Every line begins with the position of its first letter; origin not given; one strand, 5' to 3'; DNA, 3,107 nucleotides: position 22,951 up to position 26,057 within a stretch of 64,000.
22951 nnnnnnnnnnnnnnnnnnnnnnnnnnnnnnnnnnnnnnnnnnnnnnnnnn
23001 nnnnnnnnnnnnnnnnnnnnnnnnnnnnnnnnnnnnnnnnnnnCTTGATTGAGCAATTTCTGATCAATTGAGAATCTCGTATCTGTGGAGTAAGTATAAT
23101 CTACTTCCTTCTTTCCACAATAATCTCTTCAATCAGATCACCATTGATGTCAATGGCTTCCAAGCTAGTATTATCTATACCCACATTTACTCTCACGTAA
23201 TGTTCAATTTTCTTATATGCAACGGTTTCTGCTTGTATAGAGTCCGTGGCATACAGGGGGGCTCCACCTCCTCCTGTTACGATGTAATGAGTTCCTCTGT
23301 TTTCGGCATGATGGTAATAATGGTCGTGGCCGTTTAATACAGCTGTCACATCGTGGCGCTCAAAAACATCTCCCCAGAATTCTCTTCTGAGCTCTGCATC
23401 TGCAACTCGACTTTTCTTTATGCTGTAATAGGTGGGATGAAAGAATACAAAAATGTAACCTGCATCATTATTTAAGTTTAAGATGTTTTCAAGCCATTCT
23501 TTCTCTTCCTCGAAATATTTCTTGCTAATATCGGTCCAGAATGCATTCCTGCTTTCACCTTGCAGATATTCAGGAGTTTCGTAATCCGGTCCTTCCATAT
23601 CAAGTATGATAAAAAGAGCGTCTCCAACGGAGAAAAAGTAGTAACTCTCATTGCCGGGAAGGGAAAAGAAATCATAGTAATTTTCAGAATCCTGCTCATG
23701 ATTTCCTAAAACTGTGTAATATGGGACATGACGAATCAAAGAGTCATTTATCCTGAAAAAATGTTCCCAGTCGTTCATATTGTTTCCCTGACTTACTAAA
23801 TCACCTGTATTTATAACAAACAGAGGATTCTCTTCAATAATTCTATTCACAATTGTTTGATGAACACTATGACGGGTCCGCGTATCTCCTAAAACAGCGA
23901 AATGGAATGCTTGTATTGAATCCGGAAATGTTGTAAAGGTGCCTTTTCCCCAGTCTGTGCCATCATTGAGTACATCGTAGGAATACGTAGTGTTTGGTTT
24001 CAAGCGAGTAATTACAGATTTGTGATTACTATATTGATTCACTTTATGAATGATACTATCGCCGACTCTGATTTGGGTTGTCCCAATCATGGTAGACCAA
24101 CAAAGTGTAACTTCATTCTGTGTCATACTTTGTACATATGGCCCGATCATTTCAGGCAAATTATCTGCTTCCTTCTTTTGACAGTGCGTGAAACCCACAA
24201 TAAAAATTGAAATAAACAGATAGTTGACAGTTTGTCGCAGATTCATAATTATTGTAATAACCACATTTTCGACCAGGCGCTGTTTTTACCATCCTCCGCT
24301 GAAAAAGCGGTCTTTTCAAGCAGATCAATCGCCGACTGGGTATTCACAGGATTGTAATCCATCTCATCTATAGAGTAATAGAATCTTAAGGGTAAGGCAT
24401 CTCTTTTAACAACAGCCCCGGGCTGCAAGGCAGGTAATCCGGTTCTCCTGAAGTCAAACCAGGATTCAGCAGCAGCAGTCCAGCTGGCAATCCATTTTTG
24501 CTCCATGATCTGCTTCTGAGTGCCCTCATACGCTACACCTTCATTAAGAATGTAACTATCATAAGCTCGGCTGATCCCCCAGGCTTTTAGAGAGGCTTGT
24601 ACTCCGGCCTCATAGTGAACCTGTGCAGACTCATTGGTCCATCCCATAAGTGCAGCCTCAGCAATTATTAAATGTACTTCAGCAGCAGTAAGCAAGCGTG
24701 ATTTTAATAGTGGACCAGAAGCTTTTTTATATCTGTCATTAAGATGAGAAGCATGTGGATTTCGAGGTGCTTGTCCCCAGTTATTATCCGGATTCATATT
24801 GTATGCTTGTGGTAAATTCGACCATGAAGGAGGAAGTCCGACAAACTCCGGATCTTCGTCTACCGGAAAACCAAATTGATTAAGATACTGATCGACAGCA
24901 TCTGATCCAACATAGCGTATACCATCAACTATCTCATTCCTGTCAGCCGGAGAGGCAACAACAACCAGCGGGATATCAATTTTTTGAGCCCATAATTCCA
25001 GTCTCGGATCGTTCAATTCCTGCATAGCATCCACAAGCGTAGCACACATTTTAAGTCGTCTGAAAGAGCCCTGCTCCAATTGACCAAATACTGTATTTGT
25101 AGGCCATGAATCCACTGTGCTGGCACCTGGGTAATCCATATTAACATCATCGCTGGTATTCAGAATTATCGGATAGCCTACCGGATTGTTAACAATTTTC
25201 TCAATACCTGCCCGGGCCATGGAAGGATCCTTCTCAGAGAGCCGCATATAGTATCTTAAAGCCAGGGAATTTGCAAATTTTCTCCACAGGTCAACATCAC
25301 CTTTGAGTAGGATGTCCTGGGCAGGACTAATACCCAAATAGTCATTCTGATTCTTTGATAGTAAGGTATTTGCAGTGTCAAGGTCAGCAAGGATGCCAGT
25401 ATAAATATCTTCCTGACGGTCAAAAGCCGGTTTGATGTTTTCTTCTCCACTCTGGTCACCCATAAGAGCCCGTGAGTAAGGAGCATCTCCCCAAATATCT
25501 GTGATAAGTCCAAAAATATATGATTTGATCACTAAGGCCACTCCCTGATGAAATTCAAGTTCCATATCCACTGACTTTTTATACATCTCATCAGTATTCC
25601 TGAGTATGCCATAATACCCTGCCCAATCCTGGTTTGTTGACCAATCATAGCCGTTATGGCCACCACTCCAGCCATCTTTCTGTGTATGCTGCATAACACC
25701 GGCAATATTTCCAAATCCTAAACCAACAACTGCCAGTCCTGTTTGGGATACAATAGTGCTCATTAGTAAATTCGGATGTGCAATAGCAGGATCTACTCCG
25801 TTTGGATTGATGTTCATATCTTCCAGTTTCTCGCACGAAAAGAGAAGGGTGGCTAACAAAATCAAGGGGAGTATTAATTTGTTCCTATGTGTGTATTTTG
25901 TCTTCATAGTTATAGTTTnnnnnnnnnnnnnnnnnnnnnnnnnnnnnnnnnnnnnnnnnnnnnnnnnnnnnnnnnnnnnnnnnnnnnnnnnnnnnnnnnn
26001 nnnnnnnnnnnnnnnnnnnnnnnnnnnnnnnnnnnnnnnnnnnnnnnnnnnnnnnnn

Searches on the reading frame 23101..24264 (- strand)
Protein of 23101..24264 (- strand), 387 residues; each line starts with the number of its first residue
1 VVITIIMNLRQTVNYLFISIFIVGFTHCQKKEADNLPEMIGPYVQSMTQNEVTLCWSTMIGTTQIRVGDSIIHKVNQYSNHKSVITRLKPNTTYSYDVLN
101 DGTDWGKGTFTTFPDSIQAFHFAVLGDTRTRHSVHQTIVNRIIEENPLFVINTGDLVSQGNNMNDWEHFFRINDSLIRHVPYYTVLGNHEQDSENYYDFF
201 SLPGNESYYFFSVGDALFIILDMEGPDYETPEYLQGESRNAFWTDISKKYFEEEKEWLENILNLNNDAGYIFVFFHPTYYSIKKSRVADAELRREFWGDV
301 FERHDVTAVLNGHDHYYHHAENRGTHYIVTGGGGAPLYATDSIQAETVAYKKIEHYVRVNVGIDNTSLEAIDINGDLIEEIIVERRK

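Call 36: search_protein_families(library=pfam, proteins=[window:23101-24264:-])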
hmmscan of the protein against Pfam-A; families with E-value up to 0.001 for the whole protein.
window:23101-24264:- (387 aa): 2 families
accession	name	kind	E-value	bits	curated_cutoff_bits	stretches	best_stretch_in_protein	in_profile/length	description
PF00149.33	Metallophos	-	1.4e-16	61.9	21.5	1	121-317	2-191/191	Calcineurin-like phosphoesterase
PF16656.11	Pur_ac_phosph_N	-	0.00073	20.5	30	1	70-109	55-90/93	Purple acid Phosphatase, N-terminal domain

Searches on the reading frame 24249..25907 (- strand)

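Call 36: search_protein_families(library=pfam, proteins=[window:24249-25907:-])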
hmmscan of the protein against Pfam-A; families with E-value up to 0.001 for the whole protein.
window:24249-25907:- (552 aa): 3 families
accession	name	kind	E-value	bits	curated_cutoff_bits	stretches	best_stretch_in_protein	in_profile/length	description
PF12771.13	SusD-like_2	-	3.5e-78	263.7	27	1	70-512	34-415/415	Starch-binding associating with outer membrane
PF12741.13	SusD-like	-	2.9e-54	185.3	27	3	68-310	53-281/495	Susd and RagB outer membrane lipoprotein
PF14322.12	SusD-like_3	-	0.0002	22.1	27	1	68-188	47-170/191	Starch-binding associating with outer membrane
